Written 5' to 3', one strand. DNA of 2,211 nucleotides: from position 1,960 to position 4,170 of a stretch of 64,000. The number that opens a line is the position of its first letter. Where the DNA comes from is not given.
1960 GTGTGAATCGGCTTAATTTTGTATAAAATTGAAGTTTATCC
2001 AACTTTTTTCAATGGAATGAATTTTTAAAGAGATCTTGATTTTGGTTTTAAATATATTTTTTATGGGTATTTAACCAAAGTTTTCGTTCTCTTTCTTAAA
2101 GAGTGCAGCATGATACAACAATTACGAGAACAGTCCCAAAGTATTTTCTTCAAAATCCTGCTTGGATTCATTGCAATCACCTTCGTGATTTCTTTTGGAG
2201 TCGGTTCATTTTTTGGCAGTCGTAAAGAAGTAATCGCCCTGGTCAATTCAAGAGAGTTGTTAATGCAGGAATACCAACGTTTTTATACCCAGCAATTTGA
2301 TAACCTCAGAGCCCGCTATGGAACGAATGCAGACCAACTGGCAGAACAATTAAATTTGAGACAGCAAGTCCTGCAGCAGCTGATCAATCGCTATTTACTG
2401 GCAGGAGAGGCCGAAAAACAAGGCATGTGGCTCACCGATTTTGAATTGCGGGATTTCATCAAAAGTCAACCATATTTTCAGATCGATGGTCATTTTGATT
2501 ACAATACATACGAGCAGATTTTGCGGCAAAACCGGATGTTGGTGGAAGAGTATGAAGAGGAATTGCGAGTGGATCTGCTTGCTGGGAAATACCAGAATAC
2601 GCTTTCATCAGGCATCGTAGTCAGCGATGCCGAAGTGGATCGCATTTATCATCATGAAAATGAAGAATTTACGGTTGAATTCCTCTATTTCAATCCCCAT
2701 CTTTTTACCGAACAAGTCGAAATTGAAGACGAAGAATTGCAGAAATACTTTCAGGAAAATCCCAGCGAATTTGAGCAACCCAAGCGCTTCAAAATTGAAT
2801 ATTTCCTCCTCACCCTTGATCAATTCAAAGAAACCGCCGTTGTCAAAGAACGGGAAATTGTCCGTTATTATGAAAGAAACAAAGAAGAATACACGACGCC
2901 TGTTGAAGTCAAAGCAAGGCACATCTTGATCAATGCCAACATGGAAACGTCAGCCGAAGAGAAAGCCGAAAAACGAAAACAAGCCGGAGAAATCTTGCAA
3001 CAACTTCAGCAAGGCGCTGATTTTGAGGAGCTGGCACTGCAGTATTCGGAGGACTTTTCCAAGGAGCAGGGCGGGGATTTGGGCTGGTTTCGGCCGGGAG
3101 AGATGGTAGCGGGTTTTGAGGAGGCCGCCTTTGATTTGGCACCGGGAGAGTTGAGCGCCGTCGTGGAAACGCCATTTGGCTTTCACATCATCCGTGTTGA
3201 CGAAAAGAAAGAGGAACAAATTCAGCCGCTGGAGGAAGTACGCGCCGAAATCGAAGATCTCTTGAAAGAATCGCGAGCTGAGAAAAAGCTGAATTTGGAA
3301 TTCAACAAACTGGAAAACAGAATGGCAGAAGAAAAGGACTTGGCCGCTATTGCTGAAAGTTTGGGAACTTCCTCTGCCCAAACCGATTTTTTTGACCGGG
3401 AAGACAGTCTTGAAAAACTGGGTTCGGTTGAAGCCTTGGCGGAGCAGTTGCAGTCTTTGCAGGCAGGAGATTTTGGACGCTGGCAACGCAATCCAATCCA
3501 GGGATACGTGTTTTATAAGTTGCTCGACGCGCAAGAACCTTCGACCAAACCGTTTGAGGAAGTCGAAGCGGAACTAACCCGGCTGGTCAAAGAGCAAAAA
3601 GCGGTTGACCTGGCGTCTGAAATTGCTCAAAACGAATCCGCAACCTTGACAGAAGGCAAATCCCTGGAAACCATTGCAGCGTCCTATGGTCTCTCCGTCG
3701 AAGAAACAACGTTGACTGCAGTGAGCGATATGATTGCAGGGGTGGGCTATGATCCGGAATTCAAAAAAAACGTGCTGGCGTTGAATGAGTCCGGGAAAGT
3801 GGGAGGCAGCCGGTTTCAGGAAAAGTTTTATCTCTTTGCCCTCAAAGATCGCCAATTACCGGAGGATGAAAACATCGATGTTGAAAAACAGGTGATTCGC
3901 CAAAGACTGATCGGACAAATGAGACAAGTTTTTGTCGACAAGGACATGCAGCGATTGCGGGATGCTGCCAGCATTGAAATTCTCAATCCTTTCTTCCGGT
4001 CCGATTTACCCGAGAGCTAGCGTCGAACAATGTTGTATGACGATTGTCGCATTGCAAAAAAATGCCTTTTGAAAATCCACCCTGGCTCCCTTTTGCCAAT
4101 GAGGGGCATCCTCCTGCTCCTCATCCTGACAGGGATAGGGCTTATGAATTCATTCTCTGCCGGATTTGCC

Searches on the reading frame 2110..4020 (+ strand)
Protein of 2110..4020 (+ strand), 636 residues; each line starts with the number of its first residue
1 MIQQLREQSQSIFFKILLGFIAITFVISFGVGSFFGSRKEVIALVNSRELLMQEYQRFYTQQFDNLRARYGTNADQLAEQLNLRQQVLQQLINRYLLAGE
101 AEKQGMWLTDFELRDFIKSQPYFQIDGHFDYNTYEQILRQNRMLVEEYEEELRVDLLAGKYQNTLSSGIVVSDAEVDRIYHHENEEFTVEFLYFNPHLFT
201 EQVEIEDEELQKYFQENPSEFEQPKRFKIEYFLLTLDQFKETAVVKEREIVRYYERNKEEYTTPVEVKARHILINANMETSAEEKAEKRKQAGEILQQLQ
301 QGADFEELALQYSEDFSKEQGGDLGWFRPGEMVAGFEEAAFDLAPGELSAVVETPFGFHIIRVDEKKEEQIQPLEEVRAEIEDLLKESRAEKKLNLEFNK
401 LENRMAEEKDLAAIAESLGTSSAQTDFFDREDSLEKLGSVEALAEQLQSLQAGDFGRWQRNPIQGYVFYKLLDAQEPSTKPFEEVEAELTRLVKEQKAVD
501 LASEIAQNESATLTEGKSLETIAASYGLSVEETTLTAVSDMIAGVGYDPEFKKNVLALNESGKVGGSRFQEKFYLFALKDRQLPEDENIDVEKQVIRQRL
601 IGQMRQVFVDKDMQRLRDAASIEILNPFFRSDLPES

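Call 20: search_protein_families(library=ncbifam, proteins=[window:2110-4020:+], max_evalue=0.00001)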
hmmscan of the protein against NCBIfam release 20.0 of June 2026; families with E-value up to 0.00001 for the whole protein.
window:2110-4020:+ (636 aa): 9 families
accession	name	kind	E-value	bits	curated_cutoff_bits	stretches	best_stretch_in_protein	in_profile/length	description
NF008054.0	PRK10788.1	equivalog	2.5e-70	237.9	493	1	1-625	1-620/626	peptidylprolyl isomerase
NF000809.0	PRK00059.1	equivalog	1.4e-42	146.3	303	2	245-403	174-324/336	peptidylprolyl isomerase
NF002827.0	PRK03002.1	equivalog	1.7e-25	89.6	343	1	257-391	128-248/285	peptidylprolyl isomerase PrsA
NF002846.0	PRK03095.1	equivalog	1.8e-24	86.7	361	1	257-398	125-249/287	peptidylprolyl isomerase PrsA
NF002824.0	PRK02998.1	subfamily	3.8e-23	82.3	360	1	276-391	133-246/283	peptidylprolyl isomerase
TIGR02933.1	nifM_nitrog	equivalog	1.2e-18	67.9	168.2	1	242-389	99-243/256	nitrogen fixation protein NifM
NF008038.0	PRK10770.1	equivalog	1.3e-17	63.7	394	1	262-380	169-288/431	peptidylprolyl isomerase SurA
NF011969.0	PRK15441.1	equivalog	2e-13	50.6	127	1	288-363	14-89/93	peptidylprolyl isomerase PpiC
NF003356.0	PRK04405.1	subfamily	2.1e-11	43.5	339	1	287-366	153-236/299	peptidylprolyl isomerase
